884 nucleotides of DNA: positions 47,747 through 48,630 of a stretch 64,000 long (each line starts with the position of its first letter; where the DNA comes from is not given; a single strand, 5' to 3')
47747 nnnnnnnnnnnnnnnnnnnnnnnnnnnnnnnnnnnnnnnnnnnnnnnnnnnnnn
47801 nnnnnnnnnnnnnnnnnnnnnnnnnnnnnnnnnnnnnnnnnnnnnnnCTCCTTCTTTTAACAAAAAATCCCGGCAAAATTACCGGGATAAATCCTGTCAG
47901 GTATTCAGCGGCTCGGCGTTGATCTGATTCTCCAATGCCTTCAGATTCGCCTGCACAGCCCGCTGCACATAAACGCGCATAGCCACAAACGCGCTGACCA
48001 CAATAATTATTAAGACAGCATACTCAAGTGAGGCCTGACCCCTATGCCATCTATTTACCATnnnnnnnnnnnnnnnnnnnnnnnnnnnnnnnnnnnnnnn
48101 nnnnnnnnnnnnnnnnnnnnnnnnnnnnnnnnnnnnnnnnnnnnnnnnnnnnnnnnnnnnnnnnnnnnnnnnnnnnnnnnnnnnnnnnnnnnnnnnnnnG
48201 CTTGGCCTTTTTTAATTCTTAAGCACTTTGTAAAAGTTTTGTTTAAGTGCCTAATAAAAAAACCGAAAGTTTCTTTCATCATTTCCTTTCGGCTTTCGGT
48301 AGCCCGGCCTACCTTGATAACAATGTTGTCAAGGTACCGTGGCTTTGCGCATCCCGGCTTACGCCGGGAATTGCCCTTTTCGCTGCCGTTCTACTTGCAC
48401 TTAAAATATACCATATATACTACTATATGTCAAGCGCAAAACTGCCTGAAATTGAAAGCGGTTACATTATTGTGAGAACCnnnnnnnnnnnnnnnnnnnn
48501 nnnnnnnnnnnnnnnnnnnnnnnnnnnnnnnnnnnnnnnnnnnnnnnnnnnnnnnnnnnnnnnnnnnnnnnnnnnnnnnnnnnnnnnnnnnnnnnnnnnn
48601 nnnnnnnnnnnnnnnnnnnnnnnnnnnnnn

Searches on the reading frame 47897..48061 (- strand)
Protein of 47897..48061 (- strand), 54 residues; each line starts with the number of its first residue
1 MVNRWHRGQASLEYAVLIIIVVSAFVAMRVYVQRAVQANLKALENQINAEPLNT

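Call 7: search_protein_families(library=pfam, max_evalue=0.01, proteins=[window:47897-48061:-])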
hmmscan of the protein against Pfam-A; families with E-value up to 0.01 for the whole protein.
window:47897-48061:- (54 aa): 1 family
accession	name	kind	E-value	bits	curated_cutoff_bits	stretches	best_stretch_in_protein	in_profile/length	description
PF04021.17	Class_IIIsignal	-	8.4e-05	22.8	23.7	1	7-31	2-27/27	Class III signal peptide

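Call 40: search_protein_families(library=ncbifam, max_evalue=0.01, proteins=[window:47897-48061:-])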
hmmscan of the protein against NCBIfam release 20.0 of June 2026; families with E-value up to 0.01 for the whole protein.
window:47897-48061:- (54 aa): 0 families

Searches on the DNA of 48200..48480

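Call 50: search_rna_families(source=window, start=48200, end=48480, threshold=evalue, max_evalue=1, show_alignments=2)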
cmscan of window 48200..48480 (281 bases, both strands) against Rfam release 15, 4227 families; matches with E-value up to 1: 2.
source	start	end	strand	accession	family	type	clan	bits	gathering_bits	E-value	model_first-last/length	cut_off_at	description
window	48294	48384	-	RF03167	c-di-GMP-I-GGC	Cis-reg; riboswitch;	CL00126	47.2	59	2.4e-10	1-80/80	no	c-di-GMP-I-GGC riboswitch aptamer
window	48212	48282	-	RF02900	AaHKsRNA82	Gene; sRNA;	-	20.6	51.4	0.78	1-81/81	no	Aggregatibacter sRNA 82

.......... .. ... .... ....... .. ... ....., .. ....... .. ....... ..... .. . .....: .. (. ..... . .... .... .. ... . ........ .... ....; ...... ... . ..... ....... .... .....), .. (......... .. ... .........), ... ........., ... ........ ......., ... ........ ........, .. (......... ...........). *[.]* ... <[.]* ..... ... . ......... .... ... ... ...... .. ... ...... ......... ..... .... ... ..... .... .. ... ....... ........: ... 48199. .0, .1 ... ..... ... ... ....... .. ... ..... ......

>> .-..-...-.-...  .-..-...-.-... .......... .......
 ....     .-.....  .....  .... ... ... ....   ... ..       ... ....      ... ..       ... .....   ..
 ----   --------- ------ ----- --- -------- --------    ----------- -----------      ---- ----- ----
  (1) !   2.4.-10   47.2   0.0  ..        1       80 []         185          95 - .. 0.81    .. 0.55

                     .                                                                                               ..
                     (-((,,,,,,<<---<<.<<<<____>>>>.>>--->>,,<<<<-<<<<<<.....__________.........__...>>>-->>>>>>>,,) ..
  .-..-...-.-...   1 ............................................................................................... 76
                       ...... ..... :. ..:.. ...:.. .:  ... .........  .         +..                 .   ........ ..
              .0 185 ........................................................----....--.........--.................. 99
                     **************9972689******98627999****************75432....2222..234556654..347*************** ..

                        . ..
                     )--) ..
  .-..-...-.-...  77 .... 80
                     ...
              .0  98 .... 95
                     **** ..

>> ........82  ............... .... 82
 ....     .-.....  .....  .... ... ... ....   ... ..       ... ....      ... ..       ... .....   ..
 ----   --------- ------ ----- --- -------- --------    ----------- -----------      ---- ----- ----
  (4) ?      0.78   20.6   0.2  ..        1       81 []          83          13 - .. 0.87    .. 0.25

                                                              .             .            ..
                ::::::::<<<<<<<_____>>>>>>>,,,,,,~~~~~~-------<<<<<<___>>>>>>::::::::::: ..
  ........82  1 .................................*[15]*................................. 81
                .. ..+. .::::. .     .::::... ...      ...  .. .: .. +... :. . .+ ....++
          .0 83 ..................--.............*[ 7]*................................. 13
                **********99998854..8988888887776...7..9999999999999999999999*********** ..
